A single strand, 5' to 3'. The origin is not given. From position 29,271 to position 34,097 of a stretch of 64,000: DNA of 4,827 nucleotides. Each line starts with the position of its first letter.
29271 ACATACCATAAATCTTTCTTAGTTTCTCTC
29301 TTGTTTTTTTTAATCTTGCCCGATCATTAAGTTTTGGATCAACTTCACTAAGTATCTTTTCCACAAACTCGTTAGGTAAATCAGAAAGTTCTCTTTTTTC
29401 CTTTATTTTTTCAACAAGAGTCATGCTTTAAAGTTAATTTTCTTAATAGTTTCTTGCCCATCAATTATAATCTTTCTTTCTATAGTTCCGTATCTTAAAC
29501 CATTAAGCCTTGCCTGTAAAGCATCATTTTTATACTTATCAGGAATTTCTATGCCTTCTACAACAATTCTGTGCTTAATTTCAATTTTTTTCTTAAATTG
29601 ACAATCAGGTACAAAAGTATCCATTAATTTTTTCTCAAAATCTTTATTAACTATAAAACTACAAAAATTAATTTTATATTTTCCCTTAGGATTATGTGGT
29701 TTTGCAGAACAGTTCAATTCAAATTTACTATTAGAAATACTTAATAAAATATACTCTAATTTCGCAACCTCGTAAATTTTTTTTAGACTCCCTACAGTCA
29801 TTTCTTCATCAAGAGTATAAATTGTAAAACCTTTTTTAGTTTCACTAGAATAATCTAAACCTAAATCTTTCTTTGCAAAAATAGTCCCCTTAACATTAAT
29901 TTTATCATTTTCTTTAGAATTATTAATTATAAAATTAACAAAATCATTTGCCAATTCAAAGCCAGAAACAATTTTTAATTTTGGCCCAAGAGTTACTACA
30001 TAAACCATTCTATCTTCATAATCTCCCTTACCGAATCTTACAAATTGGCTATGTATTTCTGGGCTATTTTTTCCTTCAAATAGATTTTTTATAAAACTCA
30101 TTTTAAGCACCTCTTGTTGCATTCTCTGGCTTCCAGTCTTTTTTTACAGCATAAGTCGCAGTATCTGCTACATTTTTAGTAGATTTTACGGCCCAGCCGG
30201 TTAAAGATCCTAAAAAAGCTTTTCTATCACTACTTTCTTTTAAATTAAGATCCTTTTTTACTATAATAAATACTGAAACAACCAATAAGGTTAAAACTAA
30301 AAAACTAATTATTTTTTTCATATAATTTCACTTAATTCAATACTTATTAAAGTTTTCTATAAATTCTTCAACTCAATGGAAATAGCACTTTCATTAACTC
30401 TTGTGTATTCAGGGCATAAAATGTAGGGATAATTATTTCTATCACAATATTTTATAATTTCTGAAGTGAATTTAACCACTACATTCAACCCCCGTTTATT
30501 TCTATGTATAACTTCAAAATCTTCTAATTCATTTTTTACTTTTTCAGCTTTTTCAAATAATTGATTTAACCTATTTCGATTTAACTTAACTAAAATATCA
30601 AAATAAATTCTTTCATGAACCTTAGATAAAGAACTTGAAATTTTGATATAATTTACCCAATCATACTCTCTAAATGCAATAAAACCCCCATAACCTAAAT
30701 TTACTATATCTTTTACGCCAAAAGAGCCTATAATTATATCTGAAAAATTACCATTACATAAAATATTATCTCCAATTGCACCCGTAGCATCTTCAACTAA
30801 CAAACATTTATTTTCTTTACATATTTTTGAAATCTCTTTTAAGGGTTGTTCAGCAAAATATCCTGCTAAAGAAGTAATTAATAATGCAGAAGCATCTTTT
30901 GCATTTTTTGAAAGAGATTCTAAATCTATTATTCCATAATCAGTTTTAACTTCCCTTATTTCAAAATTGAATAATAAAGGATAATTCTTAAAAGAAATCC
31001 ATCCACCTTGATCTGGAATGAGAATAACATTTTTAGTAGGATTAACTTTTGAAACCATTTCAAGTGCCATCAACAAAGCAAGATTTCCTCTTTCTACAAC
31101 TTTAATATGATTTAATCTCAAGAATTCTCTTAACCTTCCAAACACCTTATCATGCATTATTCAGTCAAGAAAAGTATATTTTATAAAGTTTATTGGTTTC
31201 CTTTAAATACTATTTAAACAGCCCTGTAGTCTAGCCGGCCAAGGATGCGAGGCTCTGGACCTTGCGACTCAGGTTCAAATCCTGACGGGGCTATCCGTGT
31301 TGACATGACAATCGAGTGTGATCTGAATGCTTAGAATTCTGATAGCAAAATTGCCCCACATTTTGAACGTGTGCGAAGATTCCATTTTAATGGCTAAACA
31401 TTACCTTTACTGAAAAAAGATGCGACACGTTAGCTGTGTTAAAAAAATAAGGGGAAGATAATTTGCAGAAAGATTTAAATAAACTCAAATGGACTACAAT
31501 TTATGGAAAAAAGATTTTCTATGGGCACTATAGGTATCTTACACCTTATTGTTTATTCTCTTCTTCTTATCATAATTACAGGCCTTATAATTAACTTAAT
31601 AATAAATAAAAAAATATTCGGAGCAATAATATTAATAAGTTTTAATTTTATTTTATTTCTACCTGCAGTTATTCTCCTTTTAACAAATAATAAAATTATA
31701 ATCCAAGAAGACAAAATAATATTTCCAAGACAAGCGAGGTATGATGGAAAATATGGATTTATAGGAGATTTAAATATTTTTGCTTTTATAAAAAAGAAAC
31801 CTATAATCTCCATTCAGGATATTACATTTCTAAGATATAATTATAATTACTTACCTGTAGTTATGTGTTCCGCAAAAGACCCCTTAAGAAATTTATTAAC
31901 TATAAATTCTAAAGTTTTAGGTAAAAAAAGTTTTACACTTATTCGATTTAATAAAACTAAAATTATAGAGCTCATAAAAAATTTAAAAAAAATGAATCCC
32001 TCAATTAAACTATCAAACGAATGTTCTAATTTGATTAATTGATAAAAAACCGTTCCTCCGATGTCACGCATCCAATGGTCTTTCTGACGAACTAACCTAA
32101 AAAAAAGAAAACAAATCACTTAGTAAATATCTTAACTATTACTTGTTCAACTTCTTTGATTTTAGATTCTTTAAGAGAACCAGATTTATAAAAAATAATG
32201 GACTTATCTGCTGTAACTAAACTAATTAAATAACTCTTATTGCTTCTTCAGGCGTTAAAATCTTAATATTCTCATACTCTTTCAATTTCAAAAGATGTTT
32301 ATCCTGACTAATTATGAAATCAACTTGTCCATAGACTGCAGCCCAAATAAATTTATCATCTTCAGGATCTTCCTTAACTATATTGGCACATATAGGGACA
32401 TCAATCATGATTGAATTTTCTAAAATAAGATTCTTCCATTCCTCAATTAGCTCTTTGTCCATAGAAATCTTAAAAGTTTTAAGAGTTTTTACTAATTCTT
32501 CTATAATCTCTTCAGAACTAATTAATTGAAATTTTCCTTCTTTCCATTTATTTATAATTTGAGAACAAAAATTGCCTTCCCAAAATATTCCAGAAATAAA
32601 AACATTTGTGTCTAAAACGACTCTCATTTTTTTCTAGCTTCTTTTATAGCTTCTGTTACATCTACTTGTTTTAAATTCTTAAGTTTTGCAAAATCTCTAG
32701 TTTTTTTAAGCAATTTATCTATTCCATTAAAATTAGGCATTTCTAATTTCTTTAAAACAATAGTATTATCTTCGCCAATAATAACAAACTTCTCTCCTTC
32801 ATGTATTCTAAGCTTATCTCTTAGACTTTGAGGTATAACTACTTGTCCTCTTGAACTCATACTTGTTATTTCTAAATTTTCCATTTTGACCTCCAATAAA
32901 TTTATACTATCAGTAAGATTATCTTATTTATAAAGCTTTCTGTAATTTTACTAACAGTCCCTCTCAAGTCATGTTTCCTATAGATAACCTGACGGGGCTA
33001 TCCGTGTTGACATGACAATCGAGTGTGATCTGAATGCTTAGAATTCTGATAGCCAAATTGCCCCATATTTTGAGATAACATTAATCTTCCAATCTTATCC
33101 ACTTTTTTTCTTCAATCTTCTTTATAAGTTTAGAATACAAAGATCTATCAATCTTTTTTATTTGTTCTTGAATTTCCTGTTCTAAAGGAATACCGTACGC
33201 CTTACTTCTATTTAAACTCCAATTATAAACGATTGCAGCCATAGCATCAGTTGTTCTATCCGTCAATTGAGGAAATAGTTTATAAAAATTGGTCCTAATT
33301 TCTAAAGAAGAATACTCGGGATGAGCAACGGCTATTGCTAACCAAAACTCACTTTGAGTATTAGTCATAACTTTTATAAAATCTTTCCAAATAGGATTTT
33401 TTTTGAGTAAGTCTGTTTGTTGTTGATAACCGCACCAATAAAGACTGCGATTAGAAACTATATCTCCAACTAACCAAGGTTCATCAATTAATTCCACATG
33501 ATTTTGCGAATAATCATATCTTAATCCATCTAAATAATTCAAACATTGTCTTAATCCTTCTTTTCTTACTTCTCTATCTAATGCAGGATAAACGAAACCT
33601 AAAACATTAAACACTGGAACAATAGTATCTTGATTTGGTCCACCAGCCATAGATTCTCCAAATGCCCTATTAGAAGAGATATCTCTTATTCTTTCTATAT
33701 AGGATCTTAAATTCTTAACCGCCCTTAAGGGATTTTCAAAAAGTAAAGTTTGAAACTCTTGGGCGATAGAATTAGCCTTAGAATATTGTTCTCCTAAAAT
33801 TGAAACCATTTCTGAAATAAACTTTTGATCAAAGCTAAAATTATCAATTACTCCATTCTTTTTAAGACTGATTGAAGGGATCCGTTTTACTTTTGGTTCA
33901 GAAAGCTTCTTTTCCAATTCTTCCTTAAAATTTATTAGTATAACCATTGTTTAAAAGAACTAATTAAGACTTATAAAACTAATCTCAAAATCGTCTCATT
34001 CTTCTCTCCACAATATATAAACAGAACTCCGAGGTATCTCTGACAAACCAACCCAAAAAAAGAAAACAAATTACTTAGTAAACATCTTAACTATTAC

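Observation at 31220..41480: Ten-cassette array anchored at tRNA-Gln; every junction carries a CTGAC core flanked by a small set of recurring modules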

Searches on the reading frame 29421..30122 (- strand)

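Call 83: search_protein_families(library=pfam, max_evalue=0.05, proteins=[window:29421-30122:-])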
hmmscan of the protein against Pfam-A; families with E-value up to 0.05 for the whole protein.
window:29421-30122:- (233 aa): 1 family
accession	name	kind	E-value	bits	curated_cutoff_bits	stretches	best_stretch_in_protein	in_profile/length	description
PF16838.11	Caud_tail_N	-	0.019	15.9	27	0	116-189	43-110/120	Caudoviral major tail protein N-terminus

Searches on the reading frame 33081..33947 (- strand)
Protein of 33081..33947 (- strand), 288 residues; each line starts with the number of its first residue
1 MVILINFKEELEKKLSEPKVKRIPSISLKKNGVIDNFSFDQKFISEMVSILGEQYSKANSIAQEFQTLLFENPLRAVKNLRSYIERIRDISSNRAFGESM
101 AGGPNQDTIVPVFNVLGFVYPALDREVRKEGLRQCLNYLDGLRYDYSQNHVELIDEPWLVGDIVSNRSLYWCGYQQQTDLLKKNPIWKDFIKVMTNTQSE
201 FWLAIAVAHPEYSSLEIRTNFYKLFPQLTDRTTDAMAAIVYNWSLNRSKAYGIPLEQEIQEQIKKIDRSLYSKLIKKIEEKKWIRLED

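Call 9: search_protein_families(library=pfam, max_evalue=0.01, proteins=[window:33081-33947:-])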
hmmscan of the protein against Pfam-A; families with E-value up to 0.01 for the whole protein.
window:33081-33947:- (288 aa): 0 families

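Call 22: find_encoding_contigs(protein=window:33081-33947:-, flank=6000, max_places=10)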
Protein window:33081-33947:- (288 aa): 24 contigs read that carry it; 10 places shown.
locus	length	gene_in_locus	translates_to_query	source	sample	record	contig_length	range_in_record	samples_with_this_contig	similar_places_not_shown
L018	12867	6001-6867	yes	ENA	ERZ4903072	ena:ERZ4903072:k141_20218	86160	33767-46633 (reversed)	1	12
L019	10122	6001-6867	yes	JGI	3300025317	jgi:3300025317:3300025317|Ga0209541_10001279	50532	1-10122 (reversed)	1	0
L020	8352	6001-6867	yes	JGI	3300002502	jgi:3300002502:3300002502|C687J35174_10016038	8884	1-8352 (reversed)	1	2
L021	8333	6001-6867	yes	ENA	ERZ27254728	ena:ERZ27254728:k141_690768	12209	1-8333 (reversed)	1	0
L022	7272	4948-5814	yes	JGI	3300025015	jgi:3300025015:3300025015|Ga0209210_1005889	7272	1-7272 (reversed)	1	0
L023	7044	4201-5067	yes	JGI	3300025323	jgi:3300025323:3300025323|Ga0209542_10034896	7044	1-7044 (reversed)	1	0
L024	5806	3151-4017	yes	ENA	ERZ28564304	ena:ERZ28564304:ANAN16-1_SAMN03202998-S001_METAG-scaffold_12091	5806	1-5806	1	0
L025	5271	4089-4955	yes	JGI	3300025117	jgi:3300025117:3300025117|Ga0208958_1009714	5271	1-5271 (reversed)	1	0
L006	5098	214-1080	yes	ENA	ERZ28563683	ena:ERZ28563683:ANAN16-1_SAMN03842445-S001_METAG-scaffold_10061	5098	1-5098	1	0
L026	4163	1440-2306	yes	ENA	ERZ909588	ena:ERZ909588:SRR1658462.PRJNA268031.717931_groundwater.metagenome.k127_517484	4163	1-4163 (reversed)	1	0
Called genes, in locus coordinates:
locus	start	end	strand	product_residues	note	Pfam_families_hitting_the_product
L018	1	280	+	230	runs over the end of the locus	-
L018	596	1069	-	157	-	PF05168:HEPN (faint)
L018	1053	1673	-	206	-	PF01909:NTP_transf_2, PF18765:Polbeta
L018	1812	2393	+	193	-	-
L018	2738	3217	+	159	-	PF01797:Y1_Tnp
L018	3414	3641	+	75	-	-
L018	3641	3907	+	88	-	-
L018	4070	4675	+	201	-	PF01909:NTP_transf_2, PF18765:Polbeta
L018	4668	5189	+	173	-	-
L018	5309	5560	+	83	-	PF04014:MazE_antitoxin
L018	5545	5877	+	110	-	PF02452:PemK_toxin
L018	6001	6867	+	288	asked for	-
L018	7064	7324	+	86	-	PF04014:MazE_antitoxin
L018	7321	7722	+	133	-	PF13470:PIN_3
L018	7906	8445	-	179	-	-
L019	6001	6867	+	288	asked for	-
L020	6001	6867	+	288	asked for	-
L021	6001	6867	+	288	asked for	-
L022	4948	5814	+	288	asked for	-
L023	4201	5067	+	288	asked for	-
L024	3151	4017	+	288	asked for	-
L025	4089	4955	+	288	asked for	-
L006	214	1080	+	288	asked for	-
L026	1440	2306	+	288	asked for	-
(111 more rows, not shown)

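Call 31: find_homologous_proteins(query=window:33081-33947:-, max_evalue=0.001)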
Query window:33081-33947:- (288 aa): 39 proteins with E <= 0.001 among 978 candidates.
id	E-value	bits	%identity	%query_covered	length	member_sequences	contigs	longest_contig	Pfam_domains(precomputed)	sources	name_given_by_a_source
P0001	2.2e-188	643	100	100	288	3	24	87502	-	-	-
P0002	6.8e-77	277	48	86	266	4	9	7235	-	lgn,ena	-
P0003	1.9e-76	275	48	87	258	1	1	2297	-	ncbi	-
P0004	5.0e-76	274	48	86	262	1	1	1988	-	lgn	-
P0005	2.9e-75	271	49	86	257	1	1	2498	-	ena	-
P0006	3.9e-75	271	49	81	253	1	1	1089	-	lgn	-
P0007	4.5e-74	268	50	88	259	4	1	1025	-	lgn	-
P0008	7.7e-74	267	48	86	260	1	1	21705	-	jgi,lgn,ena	-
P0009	1.4e-72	263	48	86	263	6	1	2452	-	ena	-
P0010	2.8e-72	262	47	87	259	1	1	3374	-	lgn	-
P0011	4.1e-72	261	48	86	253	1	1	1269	-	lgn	-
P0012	4.2e-71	258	47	86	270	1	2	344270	-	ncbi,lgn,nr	ncbi:MAG: hypothetical protein PHG05_03215 [Candidatus Nanoarchaeia archaeon]|nr:hypothetical protei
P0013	6.4e-71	257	46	90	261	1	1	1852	-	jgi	jgi:hypothetical protein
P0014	5.7e-69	251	46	87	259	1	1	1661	-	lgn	-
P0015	1.5e-67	246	46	86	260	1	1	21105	-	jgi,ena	-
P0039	1.5e-17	82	98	16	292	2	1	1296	-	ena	-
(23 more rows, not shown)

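Call 32: find_encoding_contigs(protein=P0039, flank=6000, max_places=5)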
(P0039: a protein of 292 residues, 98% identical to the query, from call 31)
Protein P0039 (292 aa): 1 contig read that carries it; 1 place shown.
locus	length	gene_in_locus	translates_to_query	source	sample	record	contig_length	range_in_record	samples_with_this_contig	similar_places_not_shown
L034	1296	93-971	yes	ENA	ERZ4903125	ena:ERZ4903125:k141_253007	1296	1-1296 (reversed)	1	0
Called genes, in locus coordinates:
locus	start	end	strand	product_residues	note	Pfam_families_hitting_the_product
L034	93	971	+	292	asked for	-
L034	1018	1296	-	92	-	?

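Call 33: find_encoding_contigs(protein=P0012, flank=10000, max_places=3)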
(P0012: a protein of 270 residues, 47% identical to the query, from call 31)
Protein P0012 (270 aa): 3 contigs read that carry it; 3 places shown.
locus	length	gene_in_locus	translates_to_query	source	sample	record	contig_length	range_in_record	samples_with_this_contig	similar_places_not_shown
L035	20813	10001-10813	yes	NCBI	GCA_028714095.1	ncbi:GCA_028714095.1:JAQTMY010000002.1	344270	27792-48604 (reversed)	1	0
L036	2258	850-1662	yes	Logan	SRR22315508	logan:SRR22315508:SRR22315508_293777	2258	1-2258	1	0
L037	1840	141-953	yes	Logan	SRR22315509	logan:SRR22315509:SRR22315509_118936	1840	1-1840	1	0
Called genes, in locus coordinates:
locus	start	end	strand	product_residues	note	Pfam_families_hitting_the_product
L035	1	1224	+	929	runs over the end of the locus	-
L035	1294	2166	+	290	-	PF00520:Ion_trans (weak), PF07885:Ion_trans_2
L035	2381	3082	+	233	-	-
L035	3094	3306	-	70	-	-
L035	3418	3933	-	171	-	PF24034:DUF7343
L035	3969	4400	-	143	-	PF01161:PBP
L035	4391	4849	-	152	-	PF12641:Flavodoxin_3 (weak), PF12682:Flavodoxin_4, PF12724:Flavodoxin_5 (faint)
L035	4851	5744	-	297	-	PF01435:Peptidase_M48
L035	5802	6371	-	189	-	-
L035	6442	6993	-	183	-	PF04011:LemA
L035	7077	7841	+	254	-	PF01261:AP_endonuc_2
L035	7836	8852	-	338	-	PF02784:Orn_Arg_deC_N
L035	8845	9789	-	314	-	PF01916:DS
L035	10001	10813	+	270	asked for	-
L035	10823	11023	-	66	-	PF08984:DUF1858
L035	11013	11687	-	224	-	PF13353:Fer4_12, PF04055:Radical_SAM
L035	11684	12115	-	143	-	PF22769:DCD (weak), PF00692:dUTPase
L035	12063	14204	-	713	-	PF03477:ATP-cone, PF13597:NRDD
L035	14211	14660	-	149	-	PF22811:Zn_ribbon_NrdR, PF03477:ATP-cone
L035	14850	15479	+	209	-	PF01712:dNK (faint), PF13521:AAA_28 (weak), PF02223:Thymidylate_kin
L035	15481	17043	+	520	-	PF02511:Thy1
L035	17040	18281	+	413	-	PF00464:SHMT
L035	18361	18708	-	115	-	-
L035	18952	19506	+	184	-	PF01928:CYTH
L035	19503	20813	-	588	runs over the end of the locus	PF04068:Fer4_RLI (weak), PF14697:Fer4_21 (weak), PF00005:ABC_tran, PF02463:SMC_N, PF13304:AAA_21 (weak), PF00005:ABC_tran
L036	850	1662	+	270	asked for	-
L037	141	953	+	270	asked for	-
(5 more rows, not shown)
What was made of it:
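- Tried and rejected: They are about 48% identical, occur in Nanoarchaeia and CPR, and in the long-contig context I fetched (P0012, L035) lie among housekeeping genes (calls 31, 33).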

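Call 64: search_solved_structures(query=A3, max_evalue=1)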
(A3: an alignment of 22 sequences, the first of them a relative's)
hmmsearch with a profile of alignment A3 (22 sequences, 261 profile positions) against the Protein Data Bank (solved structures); distinct sequences matched with E-value up to 1: 2.
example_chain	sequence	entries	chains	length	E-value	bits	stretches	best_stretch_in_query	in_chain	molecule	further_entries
4v0c_A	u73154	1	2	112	0.18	14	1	133-223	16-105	POTASSIUM VOLTAGE-GATED CHANNEL SUBFAMILY KQT MEMBER 1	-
4umo_A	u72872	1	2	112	0.45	12.8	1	134-223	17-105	POTASSIUM VOLTAGE-GATED CHANNEL SUBFAMILY KQT MEMBER 1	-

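Call 66: search_protein_families(library=padloc, max_evalue=0.01, proteins=[window:33081-33947:-])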
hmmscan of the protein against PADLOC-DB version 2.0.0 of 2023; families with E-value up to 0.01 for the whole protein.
window:33081-33947:- (288 aa): 0 families

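Call 69: predict_structure(alignment_id=A3)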
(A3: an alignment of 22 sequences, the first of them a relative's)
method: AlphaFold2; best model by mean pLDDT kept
length: 288 residues; sequences in the alignment: 22
mean_pLDDT: 88.5   pTM: 0.81
mean pLDDT of the five models: 88.5, 88.0, 87.0, 86.5, 86.3
residues with pLDDT >= 90: 210; 70-90: 47; 50-70: 9; < 50: 22
segments of 3 or more residues with pLDDT < 50: 1-4, 20-22, 24-38
pLDDT, mean of each block of 10 residues (from residue 1): 57 70 42 45 80 90 96 97 94 81 87 95 97 97 93 96 96 95 97 92 97 98 97 98 96 98 97 98 90
secondary structure, 60 per line:
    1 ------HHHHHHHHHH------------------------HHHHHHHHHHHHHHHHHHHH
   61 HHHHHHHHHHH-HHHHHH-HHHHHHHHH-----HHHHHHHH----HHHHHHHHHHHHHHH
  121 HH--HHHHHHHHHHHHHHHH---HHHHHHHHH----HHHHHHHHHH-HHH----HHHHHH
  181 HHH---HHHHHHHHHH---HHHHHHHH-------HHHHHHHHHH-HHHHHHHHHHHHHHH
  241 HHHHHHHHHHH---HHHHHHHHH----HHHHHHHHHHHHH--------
elements in order: H7-16 H41-71 H73-78 H80-88 H94-101 H106-122 H125-140 H144-152 H157-166 H175-183 H187-196 H200-207 H215-224 H226-251 H255-263 H268-280

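Call 72: fold_search(model_id=the predicted structure, library=pdb)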
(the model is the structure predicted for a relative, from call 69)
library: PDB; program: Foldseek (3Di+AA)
matches with E <= 10: 508; with E <= 0.001: 0
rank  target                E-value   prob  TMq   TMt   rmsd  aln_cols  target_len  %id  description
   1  8g9j                  9.1e-02  0.77  0.22  0.27  13.2       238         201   10  Geometrically programmable nanomaterial construction using regularized protein building blocks (released 2024-03-13)
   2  7ue2_A                1.5e-01  0.35  0.20  0.19  14.1       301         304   12  Crystal structure of designed helical repeat protein RPB_PLP3_R6 bound to PLPx6 peptide (released 2023-03-29)
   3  6s9m_A                1.8e-01  0.33  0.19  0.19  15.0       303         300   10  Designed Armadillo Repeat protein Lock2 fused to target peptide KRKRKAKITW (released 2020-02-19)
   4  9g6k_LJ               3.1e-01  0.21  0.19  0.15  14.7       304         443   10  LSU structure derived from the LSU sample of the mitoribosome from T. gondii. (released 2024-12-11)
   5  8fbn_D                5.1e-01  0.25  0.20  0.23  13.6       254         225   12  Improving the secretion of designed protein assemblies through negative design of cryptic transmembrane domains (released 2023-03-22)
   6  2xeq_A                5.1e-01  0.21  0.20  0.24  13.2       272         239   12  Human PatL1 C-terminal domain (released 2010-06-16)
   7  9i05_Xi               6.1e-01  0.15  0.18  0.15  15.5       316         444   10  Cryo-EM structure of the large subunit of the mitochondrial ribosome from Toxoplasma gondii (released 2025-06-11)
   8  8g9k_B                7.6e-01  0.30  0.23  0.30  14.0       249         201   10  Geometrically programmable nanomaterial construction using regularized protein building blocks (released 2024-03-13)
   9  8twe_A                7.6e-01  0.10  0.16  0.13  15.7       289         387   12  Cryo-EM structure of the PP2A:B55-FAM122A complex, B55 body (released 2023-11-01)
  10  7sn8_D                7.6e-01  0.09  0.16  0.13  17.1       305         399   13  Cryo-EM structure of Drosophila Integrator cleavage module (IntS4-IntS9-IntS11) in complex with IP6 (released 2022-10-12)
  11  3gs3                  7.9e-01  0.12  0.17  0.19  16.5       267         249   11  Structure of the N-terminal HEAT Domain of Symplekin from D. melanogaster (released 2009-07-14)
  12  8g9k_A                8.3e-01  0.30  0.23  0.30  14.3       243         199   12  Geometrically programmable nanomaterial construction using regularized protein building blocks (released 2024-03-13)
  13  8w2k_A                8.3e-01  0.15  0.19  0.17  25.2       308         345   10  Crystal Structure of human Tryptophan 2,3-dioxygenase in complex with PAN3F inhibitor (released 2024-08-21)
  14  9n6x_ST               8.3e-01  0.10  0.17  0.11  26.9       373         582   10  SSU processome maturation and disassembly, State B (released 2025-11-05)
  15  7aor_ag               8.3e-01  0.08  0.16  0.11  27.1       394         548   11  mt-SSU from Trypanosoma cruzi in complex with mt-IF-3. (released 2021-04-28)
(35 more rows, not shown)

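Call 90: search_protein_families(library=phrogs, max_evalue=0.01, proteins=[window:33081-33947:-])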
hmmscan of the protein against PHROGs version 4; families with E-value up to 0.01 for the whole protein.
window:33081-33947:- (288 aa): 0 families

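Call 91: search_protein_families(library=ncbifam, max_evalue=0.01, proteins=[window:33081-33947:-])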
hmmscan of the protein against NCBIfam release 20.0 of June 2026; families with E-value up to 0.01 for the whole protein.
window:33081-33947:- (288 aa): 0 families
